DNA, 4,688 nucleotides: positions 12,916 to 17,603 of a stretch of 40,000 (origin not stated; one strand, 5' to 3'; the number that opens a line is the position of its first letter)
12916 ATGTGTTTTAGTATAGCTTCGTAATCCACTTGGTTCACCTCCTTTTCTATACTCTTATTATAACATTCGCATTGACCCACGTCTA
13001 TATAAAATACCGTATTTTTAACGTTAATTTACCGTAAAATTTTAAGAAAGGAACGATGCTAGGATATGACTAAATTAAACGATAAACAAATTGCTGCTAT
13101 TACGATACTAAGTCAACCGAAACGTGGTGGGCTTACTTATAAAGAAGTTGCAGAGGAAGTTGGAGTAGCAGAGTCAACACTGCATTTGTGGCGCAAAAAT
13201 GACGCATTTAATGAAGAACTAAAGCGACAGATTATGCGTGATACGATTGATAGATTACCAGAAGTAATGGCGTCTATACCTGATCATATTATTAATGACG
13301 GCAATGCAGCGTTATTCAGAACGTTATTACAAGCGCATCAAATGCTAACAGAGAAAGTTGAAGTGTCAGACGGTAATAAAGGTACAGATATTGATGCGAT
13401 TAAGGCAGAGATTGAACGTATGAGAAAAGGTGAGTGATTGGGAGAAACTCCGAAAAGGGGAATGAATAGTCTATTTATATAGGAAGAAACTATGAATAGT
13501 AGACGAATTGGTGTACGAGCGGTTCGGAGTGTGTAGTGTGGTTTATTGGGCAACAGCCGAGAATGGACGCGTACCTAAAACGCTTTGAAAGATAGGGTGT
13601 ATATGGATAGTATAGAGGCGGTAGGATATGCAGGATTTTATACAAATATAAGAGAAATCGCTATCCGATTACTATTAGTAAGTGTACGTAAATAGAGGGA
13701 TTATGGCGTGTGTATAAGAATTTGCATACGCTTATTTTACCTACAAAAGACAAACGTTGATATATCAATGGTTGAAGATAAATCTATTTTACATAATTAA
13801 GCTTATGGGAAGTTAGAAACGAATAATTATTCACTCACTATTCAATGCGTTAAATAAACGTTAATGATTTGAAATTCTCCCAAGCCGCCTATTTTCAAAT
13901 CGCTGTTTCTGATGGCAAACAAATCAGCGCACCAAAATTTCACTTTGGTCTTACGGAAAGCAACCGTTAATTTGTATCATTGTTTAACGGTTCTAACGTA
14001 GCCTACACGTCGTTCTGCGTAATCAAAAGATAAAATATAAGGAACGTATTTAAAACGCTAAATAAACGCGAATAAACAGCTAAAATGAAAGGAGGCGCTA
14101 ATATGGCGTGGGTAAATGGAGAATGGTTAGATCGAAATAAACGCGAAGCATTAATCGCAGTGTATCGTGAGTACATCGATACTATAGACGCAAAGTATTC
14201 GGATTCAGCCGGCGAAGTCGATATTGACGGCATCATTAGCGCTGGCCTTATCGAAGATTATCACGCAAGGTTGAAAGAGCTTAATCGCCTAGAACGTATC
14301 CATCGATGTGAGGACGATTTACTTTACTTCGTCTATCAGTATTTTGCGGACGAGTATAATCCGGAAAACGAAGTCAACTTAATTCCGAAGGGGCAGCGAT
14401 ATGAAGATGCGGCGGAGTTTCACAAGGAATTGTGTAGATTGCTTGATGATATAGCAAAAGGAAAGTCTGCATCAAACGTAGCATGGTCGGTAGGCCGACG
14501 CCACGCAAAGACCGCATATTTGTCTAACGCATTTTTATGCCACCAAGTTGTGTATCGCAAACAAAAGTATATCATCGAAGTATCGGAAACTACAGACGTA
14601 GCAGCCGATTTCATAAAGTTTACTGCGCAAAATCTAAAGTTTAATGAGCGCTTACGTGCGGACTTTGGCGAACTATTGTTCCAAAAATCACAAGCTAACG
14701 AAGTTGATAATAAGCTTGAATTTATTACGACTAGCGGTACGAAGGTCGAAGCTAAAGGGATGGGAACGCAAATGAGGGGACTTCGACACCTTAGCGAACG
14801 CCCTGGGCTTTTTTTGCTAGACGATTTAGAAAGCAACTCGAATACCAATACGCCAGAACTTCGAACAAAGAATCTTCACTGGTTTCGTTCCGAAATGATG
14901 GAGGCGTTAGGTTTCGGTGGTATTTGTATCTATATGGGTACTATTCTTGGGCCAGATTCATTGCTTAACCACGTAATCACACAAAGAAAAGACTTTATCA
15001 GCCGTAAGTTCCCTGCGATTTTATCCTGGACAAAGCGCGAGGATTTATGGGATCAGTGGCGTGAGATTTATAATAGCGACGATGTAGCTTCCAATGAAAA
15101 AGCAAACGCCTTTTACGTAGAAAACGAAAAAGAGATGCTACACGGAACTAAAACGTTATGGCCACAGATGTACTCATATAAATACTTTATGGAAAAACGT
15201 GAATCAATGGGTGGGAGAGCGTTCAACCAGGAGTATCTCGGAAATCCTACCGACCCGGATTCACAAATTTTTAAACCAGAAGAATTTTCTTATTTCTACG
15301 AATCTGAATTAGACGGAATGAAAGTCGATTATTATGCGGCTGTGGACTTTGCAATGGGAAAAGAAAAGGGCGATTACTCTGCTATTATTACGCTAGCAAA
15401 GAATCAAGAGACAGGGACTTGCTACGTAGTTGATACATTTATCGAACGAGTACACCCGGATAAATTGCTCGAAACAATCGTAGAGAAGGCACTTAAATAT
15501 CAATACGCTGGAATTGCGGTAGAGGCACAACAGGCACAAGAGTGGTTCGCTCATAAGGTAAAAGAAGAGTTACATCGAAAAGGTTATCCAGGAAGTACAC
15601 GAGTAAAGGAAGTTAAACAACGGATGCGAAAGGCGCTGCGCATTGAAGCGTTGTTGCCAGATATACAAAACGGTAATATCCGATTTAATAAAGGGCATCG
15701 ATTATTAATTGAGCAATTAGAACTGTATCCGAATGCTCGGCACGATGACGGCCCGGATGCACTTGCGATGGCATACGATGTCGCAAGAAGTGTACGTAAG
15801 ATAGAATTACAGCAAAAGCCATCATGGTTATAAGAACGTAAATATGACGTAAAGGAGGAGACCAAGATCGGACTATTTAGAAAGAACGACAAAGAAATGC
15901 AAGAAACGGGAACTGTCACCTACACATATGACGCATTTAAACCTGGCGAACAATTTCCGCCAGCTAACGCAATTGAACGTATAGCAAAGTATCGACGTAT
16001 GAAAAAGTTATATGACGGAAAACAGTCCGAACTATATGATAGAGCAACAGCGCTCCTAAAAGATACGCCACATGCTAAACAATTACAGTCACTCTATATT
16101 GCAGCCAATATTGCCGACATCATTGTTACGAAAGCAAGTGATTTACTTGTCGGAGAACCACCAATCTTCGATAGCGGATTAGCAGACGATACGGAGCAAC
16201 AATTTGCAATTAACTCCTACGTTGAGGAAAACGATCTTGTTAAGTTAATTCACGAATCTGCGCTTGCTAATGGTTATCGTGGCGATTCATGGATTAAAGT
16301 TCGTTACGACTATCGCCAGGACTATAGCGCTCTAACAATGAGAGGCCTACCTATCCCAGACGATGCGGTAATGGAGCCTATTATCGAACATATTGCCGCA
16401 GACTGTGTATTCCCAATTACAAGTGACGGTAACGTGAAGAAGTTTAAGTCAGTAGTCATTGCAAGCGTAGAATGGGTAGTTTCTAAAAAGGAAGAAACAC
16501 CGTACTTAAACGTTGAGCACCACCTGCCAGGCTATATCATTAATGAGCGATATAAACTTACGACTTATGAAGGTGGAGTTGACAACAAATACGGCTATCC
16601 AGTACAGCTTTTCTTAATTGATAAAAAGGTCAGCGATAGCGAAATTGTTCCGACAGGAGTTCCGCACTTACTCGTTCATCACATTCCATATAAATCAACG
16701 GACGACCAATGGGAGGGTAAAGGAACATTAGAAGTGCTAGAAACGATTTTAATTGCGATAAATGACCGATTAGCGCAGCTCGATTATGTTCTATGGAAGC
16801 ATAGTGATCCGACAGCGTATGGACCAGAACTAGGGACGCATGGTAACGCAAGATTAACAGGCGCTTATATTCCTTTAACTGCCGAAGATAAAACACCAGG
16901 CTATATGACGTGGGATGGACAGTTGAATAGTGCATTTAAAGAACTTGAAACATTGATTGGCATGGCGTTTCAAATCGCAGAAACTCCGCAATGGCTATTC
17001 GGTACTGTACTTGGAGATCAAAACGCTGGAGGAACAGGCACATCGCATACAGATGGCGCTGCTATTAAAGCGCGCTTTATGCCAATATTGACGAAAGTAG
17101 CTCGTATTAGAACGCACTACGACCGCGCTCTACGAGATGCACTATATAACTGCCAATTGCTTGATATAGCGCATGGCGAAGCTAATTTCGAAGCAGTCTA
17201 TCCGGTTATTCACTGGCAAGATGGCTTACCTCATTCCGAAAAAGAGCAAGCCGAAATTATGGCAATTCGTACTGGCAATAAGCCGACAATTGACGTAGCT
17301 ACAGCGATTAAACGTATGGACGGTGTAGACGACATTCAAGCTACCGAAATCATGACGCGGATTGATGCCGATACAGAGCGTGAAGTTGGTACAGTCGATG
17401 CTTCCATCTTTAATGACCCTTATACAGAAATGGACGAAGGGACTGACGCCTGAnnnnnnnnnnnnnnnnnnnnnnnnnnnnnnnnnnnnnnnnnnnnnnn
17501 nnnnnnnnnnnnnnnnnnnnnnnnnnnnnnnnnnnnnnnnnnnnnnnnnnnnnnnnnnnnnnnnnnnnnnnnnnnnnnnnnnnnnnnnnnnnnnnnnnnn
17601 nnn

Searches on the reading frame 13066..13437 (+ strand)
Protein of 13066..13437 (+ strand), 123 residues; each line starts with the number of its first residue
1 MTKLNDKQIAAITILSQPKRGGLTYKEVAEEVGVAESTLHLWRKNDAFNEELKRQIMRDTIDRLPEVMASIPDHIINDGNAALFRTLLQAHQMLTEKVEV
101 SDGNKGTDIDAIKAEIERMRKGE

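Call 25: search_protein_families(library=pfam, proteins=[window:13066-13437:+], max_evalue=0.001)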
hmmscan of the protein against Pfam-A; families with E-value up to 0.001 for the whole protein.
window:13066-13437:+ (123 aa): 3 families
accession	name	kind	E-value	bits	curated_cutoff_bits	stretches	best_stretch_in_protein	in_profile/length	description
PF13022.12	HTH_Tnp_1_2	-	1.5e-10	41.6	27.9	1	3-99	7-104/122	Helix-turn-helix of insertion element transposase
PF01527.26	HTH_Tnp_1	-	1.2e-05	25.9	24.1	1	17-50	18-50/75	Transposase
PF13384.12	HTH_23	-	6.9e-05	23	24.6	1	14-45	10-40/50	Homeodomain-like domain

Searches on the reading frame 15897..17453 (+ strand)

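Call 26: search_protein_families(library=pfam, proteins=[window:15897-17453:+], max_evalue=0.001)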
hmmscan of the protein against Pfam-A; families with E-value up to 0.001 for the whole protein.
window:15897-17453:+ (518 aa): 1 family
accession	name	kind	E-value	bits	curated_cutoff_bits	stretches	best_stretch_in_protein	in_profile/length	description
PF05133.19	SPP1_portal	-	9.5e-08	31.8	25.5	1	26-199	9-148/416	Phage portal protein, SPP1 Gp6-like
